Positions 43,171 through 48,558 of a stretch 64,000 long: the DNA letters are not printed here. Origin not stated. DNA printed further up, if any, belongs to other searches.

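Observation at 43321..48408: Roughly 1700-aa fusion of a Ser/Thr kinase, NTPase/TPR-like repeats, GAF-like region and a sigma-54 activator with exact GAFTGA motif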

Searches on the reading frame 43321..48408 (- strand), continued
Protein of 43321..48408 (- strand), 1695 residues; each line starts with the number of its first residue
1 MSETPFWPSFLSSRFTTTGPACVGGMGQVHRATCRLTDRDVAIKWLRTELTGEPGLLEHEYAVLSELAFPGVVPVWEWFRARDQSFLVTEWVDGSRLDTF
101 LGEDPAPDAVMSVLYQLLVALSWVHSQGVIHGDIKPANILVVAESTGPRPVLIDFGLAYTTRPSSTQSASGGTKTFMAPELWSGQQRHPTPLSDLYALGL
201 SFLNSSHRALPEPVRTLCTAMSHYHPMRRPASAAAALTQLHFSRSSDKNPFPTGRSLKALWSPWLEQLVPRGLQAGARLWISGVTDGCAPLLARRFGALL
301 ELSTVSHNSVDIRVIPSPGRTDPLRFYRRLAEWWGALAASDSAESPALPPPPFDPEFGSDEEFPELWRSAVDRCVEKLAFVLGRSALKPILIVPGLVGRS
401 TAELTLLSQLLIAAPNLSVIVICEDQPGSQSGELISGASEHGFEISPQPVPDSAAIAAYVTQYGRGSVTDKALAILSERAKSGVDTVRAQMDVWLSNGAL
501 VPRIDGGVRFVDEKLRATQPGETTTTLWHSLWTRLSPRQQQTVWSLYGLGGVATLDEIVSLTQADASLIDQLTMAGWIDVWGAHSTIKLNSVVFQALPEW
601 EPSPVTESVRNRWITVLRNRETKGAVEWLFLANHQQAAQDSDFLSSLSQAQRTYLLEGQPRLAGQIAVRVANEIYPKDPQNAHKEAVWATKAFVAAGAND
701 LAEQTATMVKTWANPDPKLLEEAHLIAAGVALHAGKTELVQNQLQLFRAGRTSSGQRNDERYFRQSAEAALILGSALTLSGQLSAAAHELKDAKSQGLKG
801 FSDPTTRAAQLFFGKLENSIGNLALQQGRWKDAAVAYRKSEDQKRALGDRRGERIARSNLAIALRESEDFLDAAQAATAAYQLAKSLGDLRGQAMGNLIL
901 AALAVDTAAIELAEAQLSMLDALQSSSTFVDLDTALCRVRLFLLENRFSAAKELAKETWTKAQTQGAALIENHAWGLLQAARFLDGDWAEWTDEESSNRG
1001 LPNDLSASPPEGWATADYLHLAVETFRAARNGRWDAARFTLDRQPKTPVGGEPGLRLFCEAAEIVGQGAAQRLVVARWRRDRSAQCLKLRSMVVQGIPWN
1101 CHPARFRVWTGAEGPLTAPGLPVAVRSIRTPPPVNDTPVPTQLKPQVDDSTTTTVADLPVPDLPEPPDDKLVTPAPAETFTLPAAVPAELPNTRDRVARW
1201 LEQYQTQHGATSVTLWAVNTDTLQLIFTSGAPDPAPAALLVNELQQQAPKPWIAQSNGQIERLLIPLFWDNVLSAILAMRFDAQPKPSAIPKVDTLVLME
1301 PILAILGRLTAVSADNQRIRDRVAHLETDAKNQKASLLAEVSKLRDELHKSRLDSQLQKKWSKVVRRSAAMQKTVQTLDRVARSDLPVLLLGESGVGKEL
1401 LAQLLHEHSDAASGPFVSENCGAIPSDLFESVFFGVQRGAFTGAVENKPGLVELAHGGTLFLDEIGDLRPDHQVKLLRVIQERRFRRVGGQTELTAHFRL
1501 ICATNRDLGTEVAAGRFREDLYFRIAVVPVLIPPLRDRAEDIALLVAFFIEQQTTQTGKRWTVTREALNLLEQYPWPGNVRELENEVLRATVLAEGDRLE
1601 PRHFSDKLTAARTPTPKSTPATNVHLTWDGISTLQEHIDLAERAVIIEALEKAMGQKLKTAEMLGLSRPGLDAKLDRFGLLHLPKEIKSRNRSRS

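Call 14: find_encoding_contigs(protein=P0003, flank=10000, max_places=3)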
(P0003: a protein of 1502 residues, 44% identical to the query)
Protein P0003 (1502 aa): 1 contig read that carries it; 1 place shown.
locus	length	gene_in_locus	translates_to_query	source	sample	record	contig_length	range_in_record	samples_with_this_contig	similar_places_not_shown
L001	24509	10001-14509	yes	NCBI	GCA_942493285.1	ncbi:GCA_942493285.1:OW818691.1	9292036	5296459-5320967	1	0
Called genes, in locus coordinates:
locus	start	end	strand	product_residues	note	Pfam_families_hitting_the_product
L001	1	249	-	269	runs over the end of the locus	-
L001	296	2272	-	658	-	-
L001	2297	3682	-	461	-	PF03007:WS_DGAT_cat, PF06974:WS_DGAT_C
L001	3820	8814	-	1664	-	PF01835:MG2 (weak), PF00207:A2M, PF07678:TED_complement, PF07677:A2M_recep (weak)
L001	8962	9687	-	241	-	PF13620:CarboxypepD_reg (faint), PF00775:Dioxygenase_C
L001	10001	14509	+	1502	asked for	PF00069:Pkinase, PF01636:APH, PF07714:PK_Tyr_Ser-Thr, PF19974:TCAD9 (weak), PF00158:Sigma54_activat, PF14532:Sigma54_activ_2, PF25601:AAA_lid_14, PF02954:HTH_8, +3 more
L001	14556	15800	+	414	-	PF26549:Tricorn_N (faint)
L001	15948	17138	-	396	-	PF01590:GAF, PF13185:GAF_2, PF00512:HisKA, PF02518:HATPase_c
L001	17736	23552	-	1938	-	PF05359:DUF748, PF27051:TamB_N (faint), PF04357:TamB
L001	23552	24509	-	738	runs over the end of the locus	PF07244:POTRA (faint), PF01103:Omp85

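Call 15: find_encoding_contigs(protein=P0002, flank=10000, max_places=3)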
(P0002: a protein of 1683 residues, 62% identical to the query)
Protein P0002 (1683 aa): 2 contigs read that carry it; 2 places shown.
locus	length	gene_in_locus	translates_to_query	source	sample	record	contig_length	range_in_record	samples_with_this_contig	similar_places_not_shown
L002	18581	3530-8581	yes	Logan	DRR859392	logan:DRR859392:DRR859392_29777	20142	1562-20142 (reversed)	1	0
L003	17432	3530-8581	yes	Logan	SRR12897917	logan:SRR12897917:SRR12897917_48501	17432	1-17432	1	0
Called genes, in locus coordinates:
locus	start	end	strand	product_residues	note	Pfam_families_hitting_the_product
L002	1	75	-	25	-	?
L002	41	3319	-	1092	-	PF13620:CarboxypepD_reg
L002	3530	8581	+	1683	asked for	PF00069:Pkinase, PF03109:ABC1, PF07714:PK_Tyr_Ser-Thr, PF00158:Sigma54_activat, PF14532:Sigma54_activ_2, PF07728:AAA_5 (weak), PF25601:AAA_lid_14, PF02954:HTH_8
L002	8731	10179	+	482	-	PF16980:CitMHS_2, PF03600:CitMHS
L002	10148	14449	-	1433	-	-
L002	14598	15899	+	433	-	PF01595:CNNM, PF00571:CBS, PF03471:CorC_HlyC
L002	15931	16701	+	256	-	PF00520:Ion_trans, PF07885:Ion_trans_2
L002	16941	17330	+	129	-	PF13564:DoxX_2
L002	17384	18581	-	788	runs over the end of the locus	-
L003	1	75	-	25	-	?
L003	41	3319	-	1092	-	PF13620:CarboxypepD_reg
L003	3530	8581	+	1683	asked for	PF00069:Pkinase, PF03109:ABC1, PF07714:PK_Tyr_Ser-Thr, PF00158:Sigma54_activat, PF14532:Sigma54_activ_2, PF07728:AAA_5 (weak), PF25601:AAA_lid_14, PF02954:HTH_8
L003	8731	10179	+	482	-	PF16980:CitMHS_2, PF03600:CitMHS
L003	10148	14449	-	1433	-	-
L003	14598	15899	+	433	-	PF01595:CNNM, PF00571:CBS, PF03471:CorC_HlyC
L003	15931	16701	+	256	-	PF00520:Ion_trans, PF07885:Ion_trans_2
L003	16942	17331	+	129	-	PF13564:DoxX_2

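Call 16: find_encoding_contigs(protein=P0001, flank=10000, max_places=3)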
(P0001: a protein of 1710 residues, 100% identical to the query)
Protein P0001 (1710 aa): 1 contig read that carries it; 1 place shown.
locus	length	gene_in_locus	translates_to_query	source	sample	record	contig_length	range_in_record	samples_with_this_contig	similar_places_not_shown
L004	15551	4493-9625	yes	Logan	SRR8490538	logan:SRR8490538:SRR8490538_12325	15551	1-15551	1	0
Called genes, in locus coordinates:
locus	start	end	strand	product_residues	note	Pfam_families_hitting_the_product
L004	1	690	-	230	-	?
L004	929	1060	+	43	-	-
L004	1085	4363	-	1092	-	PF13620:CarboxypepD_reg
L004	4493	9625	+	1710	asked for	PF00069:Pkinase, PF07714:PK_Tyr_Ser-Thr, PF03109:ABC1 (weak), PF00158:Sigma54_activat, PF14532:Sigma54_activ_2, PF07728:AAA_5, PF25601:AAA_lid_14, PF02954:HTH_8, +3 more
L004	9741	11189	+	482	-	PF16980:CitMHS_2, PF03600:CitMHS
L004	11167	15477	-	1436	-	-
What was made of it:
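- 43321..48408 (-): Whole gene: 1695-aa kinase / dead-NOD / TPR / mini-GAF / sigma-54 activator fusion. Identical ORF in L004 and an intact 62%-identical ortholog in L002/L003 (calls 15, 16).
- A 62%-identical ortholog occurs in two further assemblies with the same flanking genes (calls 15, 16).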
